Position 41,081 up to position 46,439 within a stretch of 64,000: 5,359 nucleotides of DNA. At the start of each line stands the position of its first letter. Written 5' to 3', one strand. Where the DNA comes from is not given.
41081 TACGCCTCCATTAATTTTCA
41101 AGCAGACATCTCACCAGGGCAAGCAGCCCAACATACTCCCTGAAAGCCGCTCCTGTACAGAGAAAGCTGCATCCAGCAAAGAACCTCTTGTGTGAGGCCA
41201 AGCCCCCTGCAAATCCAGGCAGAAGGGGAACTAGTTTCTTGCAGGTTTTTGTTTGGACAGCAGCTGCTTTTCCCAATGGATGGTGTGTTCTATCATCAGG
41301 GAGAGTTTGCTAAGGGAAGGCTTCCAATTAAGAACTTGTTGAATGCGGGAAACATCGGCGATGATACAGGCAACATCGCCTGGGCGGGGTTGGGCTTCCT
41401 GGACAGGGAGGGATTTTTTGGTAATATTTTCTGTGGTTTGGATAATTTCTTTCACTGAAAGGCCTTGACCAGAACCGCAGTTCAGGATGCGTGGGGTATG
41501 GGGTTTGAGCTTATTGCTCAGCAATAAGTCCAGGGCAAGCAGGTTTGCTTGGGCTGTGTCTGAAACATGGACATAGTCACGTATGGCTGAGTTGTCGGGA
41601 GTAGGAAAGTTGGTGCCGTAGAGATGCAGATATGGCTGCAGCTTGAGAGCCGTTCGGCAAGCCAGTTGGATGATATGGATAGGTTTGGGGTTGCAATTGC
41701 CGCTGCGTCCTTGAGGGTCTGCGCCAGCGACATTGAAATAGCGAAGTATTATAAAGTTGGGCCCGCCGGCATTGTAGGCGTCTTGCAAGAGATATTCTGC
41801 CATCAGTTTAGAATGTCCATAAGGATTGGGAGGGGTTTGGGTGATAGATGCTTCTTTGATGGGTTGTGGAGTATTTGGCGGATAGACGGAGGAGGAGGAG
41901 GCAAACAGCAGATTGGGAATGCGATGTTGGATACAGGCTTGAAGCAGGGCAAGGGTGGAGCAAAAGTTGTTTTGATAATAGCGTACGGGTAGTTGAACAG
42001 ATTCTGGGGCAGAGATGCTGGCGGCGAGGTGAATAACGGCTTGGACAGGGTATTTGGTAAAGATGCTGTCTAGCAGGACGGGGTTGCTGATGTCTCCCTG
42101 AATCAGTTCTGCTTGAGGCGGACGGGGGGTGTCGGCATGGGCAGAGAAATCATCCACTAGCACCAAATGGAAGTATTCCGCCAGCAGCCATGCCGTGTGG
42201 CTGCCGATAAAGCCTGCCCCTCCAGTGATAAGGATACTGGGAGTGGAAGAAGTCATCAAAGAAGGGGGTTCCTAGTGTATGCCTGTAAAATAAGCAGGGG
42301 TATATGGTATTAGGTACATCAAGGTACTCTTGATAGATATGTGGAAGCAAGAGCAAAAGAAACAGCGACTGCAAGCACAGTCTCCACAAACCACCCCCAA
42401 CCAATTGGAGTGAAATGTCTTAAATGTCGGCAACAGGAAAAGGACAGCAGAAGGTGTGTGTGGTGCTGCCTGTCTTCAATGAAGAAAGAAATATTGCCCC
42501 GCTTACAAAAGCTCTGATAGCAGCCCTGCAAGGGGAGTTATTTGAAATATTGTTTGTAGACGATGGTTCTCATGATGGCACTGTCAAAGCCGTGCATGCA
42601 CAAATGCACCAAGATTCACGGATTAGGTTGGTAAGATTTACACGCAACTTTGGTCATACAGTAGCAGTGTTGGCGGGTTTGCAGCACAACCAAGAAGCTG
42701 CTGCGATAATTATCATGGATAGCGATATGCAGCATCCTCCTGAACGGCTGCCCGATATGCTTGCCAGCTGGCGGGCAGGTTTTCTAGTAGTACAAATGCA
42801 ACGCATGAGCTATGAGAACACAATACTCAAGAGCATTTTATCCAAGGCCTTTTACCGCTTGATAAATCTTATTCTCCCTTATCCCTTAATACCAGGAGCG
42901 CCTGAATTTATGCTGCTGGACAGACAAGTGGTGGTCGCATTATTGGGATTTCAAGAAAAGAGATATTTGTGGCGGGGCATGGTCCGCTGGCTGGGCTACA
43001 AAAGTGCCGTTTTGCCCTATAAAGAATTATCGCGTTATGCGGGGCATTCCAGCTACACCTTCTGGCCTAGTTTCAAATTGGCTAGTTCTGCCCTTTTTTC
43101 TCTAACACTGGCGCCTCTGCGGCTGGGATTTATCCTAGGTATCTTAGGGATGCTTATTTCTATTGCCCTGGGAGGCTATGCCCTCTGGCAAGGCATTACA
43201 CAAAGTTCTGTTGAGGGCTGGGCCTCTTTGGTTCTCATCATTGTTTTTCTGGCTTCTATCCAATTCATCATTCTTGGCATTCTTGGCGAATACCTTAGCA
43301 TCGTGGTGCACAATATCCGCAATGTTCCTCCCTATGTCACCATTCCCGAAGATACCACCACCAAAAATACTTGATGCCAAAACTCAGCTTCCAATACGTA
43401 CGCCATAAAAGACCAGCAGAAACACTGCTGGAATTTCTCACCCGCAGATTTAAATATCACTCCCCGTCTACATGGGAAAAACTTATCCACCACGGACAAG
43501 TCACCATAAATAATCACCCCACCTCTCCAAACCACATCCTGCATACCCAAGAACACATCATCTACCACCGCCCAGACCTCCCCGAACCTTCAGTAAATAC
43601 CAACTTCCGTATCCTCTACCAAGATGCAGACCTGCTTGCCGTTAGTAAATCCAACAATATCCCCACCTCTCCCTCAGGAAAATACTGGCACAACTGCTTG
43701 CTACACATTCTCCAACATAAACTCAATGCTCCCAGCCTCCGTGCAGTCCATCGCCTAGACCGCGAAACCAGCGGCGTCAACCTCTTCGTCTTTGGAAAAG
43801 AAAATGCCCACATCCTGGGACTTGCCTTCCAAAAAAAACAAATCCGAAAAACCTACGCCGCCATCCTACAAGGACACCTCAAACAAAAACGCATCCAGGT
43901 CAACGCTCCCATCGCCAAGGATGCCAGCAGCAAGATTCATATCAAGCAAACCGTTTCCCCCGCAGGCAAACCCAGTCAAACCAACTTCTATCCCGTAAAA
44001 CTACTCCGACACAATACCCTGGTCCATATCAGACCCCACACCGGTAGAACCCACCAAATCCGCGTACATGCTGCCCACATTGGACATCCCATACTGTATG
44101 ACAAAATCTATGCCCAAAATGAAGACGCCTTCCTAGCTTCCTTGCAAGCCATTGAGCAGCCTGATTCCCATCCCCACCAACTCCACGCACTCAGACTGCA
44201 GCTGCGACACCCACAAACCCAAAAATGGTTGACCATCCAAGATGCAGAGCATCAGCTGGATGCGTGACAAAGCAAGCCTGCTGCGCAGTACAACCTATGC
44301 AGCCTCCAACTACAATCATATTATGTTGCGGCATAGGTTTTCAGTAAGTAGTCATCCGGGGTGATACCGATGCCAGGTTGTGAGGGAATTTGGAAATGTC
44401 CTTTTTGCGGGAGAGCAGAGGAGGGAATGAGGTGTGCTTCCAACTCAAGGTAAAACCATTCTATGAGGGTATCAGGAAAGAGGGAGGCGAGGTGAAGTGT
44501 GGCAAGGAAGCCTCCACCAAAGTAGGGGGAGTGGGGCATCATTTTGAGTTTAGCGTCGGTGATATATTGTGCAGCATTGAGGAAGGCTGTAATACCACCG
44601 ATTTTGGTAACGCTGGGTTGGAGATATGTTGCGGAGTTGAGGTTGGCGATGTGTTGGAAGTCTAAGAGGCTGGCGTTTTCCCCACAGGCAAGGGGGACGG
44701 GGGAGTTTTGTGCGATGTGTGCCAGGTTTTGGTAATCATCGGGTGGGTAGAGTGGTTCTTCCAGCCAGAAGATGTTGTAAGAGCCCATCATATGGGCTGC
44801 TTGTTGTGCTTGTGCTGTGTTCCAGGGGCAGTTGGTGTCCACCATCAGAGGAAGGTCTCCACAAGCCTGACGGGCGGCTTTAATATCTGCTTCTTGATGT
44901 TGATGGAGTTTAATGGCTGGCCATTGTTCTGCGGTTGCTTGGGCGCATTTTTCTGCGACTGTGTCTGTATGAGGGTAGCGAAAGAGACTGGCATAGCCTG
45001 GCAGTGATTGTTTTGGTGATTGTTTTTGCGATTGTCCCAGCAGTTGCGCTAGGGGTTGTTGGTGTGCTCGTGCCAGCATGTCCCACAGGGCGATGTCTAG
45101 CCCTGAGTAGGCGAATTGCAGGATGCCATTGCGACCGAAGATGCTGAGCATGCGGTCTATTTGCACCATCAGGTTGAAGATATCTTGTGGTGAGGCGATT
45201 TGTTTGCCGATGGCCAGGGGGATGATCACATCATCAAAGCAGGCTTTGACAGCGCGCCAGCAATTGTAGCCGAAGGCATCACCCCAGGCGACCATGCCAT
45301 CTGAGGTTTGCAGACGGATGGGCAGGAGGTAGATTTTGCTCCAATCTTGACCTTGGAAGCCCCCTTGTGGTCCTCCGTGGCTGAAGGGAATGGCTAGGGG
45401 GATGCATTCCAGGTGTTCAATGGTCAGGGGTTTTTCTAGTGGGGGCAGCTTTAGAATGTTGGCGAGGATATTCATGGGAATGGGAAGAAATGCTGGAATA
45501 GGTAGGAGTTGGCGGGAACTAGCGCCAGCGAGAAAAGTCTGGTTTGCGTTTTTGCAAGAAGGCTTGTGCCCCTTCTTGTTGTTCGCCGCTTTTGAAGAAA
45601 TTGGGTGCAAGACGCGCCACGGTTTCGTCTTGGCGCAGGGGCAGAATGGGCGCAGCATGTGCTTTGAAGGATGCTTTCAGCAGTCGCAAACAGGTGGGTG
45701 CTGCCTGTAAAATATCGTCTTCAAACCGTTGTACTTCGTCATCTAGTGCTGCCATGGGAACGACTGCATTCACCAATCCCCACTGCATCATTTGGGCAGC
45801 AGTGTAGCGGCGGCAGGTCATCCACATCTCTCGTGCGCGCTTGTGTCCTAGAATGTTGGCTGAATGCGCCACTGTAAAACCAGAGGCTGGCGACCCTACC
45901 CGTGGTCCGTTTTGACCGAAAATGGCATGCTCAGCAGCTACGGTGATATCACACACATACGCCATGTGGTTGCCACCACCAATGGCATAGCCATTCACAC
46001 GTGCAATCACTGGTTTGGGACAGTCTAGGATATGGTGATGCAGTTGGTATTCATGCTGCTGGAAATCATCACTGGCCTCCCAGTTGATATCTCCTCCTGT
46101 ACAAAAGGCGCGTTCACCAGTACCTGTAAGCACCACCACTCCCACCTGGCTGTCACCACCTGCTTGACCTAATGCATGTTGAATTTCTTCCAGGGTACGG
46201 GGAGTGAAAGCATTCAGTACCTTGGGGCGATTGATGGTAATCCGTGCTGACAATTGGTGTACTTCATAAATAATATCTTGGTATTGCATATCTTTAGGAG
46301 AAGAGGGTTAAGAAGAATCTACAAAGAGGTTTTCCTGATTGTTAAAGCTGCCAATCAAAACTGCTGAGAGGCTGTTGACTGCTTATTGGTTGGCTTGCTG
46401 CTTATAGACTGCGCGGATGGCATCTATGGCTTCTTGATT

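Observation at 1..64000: GC skew at synonymous sites reverses sign inside ORFs and operons: 5' ends use G-ending codons, 3' ends use C-ending codons, with an abrupt reset at operon boundaries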

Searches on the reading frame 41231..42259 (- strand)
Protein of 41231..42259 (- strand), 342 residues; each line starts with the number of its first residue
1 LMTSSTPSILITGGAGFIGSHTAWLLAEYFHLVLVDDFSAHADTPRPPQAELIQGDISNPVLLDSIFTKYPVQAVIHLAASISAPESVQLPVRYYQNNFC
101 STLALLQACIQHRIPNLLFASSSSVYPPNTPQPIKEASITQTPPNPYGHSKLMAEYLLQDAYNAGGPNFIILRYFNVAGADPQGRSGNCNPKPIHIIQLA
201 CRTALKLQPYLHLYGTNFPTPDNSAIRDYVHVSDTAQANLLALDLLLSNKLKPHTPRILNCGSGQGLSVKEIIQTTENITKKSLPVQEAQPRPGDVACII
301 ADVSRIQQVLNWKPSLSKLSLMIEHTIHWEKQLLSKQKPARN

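Call 47: search_protein_families(library=pfam, proteins=[window:41231-42259:-], max_evalue=0.00001)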
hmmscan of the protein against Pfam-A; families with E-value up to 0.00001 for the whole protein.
window:41231-42259:- (342 aa): 6 families
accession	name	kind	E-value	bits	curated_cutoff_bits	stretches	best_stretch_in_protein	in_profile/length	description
PF01370.27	Epimerase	-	6.2e-46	157.2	20.9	1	9-245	1-227/240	NAD dependent epimerase/dehydratase family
PF16363.11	GDP_Man_Dehyd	-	1.6e-40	140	27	1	10-317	1-324/332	GDP-mannose 4,6 dehydratase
PF01073.25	3Beta_HSD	-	8.7e-14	51.6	22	1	10-163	1-162/280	3-beta hydroxysteroid dehydrogenase/isomerase family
PF02719.21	Polysacc_synt_2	-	3.7e-11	43.2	20.2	1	9-180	1-174/293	Polysaccharide biosynthesis protein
PF07993.18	NAD_binding_4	-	7.4e-11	42.1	20.1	1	51-188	64-218/258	Male sterility protein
PF04321.23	RmlD_sub_bind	-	1.4e-09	37.9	27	1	9-177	3-151/287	RmlD substrate binding domain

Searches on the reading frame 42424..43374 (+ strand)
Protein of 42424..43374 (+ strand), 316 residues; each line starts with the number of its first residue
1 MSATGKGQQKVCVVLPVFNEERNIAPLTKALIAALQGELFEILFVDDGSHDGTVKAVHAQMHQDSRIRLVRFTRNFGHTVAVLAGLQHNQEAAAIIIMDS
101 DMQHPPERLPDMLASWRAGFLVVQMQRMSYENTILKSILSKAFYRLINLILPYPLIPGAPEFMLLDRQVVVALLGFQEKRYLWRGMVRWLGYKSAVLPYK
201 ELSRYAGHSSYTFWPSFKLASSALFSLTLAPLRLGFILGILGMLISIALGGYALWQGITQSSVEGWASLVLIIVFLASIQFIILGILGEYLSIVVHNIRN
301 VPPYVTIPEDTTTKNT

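Call 16: search_protein_families(library=pfam, proteins=[window:42424-43374:+], max_evalue=0.00001)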
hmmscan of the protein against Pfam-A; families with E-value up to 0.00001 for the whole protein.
window:42424-43374:+ (316 aa): 1 family
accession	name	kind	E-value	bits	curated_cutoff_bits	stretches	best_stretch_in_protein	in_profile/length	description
PF00535.33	Glycos_transf_2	-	1.6e-27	96.9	23.3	1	12-169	1-163/168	Glycosyl transferase family 2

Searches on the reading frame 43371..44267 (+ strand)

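Call 16: search_protein_families(library=pfam, proteins=[window:43371-44267:+], max_evalue=0.00001)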
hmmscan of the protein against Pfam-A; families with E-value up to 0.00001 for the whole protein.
window:43371-44267:+ (298 aa): 1 family
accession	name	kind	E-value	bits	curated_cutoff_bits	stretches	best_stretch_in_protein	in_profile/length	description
PF00849.27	PseudoU_synth_2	-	3.7e-27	95.8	26.8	1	87-236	1-152/152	RNA pseudouridylate synthase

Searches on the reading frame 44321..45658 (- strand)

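Call 47: search_protein_families(library=pfam, proteins=[window:44321-45658:-], max_evalue=0.00001)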
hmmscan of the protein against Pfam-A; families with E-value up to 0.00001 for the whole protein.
window:44321-45658:- (445 aa): 2 families
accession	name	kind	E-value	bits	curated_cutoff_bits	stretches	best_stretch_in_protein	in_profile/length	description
PF13378.12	MR_MLE_C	-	2.6e-43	148.7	29.4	1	234-436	2-217/219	Enolase C-terminal domain-like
PF02746.21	MR_MLE_N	-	7.7e-15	55.6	22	1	113-208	30-117/117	Mandelate racemase / muconate lactonizing enzyme, N-terminal domain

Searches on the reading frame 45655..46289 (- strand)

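Call 47: search_protein_families(library=pfam, proteins=[window:45655-46289:-], max_evalue=0.00001)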
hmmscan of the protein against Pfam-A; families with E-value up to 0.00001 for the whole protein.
window:45655-46289:- (211 aa): 2 families
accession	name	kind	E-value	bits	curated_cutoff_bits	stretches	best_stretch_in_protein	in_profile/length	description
PF00378.25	ECH_1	-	1.7e-56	191.8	27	1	15-210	7-207/251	Enoyl-CoA hydratase/isomerase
PF16113.10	ECH_2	-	1.5e-28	100.8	27.2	1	16-190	3-185/335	Enoyl-CoA hydratase/isomerase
